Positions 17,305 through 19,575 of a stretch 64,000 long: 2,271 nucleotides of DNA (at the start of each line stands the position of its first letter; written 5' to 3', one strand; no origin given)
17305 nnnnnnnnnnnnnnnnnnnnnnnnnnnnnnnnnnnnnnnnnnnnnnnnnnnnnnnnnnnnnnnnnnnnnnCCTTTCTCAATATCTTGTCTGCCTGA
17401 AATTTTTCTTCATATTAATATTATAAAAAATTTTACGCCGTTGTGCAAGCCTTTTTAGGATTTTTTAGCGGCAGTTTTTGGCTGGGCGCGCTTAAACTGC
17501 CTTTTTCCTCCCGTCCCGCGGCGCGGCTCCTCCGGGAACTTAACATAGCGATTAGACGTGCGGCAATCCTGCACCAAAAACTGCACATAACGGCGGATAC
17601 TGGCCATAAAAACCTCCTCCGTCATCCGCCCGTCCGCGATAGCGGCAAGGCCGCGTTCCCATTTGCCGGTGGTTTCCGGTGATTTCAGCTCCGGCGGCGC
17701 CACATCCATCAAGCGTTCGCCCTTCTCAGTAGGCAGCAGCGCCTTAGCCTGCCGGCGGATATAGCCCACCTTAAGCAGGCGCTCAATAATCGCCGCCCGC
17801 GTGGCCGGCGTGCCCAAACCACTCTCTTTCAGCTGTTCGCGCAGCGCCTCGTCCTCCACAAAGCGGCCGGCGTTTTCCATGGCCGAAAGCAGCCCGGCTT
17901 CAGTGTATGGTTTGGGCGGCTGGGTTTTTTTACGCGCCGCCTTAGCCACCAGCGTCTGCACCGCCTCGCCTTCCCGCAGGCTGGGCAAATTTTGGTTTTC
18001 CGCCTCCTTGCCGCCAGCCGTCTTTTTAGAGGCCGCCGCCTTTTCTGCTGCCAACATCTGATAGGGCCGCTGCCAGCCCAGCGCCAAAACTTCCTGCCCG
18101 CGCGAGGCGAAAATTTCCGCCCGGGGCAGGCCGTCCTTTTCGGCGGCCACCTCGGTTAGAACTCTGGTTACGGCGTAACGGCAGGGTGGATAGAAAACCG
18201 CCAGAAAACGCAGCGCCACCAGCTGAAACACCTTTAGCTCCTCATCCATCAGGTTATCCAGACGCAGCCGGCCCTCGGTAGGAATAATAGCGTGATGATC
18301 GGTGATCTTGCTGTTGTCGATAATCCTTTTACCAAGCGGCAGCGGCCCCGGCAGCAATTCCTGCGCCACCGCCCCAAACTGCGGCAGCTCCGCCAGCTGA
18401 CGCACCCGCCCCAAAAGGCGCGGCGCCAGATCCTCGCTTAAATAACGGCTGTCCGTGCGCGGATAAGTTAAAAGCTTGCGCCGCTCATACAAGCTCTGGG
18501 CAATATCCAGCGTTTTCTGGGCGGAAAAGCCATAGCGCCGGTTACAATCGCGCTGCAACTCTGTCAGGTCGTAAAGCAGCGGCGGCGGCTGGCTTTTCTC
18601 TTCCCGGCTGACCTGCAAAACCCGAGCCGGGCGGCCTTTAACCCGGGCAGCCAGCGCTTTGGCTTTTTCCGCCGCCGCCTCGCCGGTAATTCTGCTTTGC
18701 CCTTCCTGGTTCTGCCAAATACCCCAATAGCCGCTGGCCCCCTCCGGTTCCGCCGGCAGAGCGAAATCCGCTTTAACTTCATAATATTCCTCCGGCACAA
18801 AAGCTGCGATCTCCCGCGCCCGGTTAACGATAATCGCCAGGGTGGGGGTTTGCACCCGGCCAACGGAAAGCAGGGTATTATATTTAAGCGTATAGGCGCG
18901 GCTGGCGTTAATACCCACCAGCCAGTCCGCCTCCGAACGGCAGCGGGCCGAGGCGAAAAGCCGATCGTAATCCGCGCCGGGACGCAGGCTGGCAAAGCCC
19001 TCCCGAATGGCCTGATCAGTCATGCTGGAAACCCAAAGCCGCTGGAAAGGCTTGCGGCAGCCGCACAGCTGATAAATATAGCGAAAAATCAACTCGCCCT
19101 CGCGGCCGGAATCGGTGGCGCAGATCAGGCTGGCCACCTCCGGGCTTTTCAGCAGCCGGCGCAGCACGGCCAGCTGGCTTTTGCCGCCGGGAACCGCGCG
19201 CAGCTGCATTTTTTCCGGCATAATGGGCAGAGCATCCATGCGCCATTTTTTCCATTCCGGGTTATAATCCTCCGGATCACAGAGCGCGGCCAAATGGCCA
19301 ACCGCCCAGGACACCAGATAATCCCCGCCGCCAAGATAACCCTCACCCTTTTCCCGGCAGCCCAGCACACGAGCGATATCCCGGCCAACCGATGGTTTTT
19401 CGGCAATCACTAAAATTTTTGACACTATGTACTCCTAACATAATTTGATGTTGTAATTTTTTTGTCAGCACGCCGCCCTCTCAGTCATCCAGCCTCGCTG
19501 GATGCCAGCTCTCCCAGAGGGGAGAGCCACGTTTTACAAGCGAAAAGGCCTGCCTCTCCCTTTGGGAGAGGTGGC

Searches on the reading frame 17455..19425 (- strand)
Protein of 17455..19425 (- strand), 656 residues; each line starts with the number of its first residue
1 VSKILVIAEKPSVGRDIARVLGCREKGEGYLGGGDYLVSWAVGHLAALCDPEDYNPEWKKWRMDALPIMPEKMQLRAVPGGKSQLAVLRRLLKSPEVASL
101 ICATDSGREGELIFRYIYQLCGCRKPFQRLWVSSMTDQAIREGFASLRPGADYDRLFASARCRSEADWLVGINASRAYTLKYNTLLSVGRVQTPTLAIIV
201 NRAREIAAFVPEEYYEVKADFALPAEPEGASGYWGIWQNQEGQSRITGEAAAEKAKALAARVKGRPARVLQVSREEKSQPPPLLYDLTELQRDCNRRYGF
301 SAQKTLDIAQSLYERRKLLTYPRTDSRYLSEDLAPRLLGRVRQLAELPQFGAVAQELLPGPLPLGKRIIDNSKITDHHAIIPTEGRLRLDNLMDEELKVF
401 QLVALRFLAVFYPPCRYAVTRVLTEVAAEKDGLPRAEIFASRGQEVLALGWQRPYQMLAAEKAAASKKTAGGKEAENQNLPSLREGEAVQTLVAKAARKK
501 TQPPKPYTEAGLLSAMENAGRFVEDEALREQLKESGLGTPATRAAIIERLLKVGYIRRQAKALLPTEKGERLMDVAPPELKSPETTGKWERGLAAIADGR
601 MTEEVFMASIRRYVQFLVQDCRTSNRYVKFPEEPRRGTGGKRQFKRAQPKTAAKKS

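Call 8: search_protein_families(library=ncbifam, proteins=[window:17455-19425:-])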
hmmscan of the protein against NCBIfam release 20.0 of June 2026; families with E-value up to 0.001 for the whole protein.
window:17455-19425:- (656 aa): 12 families
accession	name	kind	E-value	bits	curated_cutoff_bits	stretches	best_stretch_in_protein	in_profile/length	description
NF005829.0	PRK07726.1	subfamily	6.2e-219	729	597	1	3-643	1-618/669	DNA topoisomerase 3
TIGR01056.1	topB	subfamily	1.3e-186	622.2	515.75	1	3-648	2-627/706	DNA topoisomerase III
NF006032.0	PRK08173.1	equivalog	2.2e-180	601.3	1058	1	1-623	1-610/863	DNA topoisomerase III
NF011313.0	PRK14724.1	equivalog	6.5e-143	477.7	1088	1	1-625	1-632/988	DNA topoisomerase III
NF004438.0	PRK05776.1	equivalog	5.6e-71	239.6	793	1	3-624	9-585/677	DNA topoisomerase I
TIGR01057.1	topA_arch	equivalog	8.9e-68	229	458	1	7-619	1-566/618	DNA topoisomerase I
TIGR01051.1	topA_bact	equivalog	3.1e-61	208.2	456.4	1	29-607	15-561/632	type I DNA topoisomerase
NF005555.0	PRK07220.1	equivalog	8.8e-53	179.7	635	1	5-615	3-562/740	DNA topoisomerase I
NF006451.0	PRK08780.1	equivalog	1e-44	153.2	1265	1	81-570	60-522/824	DNA topoisomerase I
NF011532.0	PRK14973.1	equivalog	4.2e-41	140.7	930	1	5-613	3-559/936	DNA topoisomerase I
TIGR01054.1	rgy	equivalog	2.7e-29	101.4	471.7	1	76-608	700-1163/1172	reverse gyrase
NF004966.0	PRK06319.1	equivalog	4.2e-29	101.2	868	1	89-572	65-528/862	DNA topoisomerase I/SWI domain fusion protein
